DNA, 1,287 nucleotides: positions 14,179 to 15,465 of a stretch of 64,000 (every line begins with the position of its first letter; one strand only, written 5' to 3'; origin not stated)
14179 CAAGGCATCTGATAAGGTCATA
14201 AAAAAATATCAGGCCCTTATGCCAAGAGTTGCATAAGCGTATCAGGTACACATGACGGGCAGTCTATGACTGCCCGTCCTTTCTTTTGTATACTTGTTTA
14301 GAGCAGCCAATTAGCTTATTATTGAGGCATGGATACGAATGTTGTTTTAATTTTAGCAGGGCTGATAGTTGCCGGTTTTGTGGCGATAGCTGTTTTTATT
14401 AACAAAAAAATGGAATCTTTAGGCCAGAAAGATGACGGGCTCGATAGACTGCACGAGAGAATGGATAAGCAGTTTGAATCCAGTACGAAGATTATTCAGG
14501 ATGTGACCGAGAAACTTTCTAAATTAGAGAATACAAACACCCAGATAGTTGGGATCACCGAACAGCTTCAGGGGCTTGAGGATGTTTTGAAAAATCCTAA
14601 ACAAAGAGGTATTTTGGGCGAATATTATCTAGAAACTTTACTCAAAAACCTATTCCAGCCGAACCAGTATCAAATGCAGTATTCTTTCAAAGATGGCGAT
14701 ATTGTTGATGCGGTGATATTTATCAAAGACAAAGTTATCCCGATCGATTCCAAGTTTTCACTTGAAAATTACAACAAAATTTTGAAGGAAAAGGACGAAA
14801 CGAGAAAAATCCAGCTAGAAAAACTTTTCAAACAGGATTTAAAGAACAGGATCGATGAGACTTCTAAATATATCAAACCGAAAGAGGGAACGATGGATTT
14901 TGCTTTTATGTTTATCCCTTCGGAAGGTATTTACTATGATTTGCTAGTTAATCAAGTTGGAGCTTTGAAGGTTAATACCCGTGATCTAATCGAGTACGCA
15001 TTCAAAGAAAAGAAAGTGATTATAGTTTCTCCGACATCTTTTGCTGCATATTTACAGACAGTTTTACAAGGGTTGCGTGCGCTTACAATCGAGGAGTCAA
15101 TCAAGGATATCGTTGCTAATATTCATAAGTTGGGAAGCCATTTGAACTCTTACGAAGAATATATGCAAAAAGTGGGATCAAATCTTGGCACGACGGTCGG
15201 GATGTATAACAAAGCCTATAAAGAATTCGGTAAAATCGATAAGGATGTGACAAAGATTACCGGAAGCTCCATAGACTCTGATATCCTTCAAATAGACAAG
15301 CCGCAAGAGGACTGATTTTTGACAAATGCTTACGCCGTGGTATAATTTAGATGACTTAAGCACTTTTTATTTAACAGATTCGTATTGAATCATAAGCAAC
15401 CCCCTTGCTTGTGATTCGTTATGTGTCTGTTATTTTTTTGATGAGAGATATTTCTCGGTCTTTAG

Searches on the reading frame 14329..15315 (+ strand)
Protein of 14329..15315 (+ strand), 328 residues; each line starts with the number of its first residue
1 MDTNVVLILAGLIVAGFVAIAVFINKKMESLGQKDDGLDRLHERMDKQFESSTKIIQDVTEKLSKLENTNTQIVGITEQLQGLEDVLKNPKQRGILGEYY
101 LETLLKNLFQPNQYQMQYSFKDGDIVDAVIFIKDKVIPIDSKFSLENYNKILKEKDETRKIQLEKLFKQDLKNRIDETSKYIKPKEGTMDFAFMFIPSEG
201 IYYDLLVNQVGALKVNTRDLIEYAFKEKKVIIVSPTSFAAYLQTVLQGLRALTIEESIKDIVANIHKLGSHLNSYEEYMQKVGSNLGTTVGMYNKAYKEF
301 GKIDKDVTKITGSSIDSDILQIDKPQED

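Call 44: search_protein_families(library=pfam, proteins=[window:14329-15315:+], max_evalue=0.01)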
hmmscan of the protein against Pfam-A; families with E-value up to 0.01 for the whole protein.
window:14329-15315:+ (328 aa): 4 families
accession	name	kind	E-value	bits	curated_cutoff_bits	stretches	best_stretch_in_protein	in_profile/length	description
PF02646.22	RmuC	-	2.9e-52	178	26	1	36-309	12-280/291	RmuC family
PF06103.16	DUF948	-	0.00061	20.4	37.2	0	10-86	2-80/89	Bacterial protein of unknown function (DUF948)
PF24852.1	DUF7726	-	0.002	18.7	26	1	266-301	30-65/73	Domain of unknown function (DUF7726)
PF02413.22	Caudo_TAP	-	0.0027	18.3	22.1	1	106-190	3-91/131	Caudovirales tail fibre assembly protein, lambda gpK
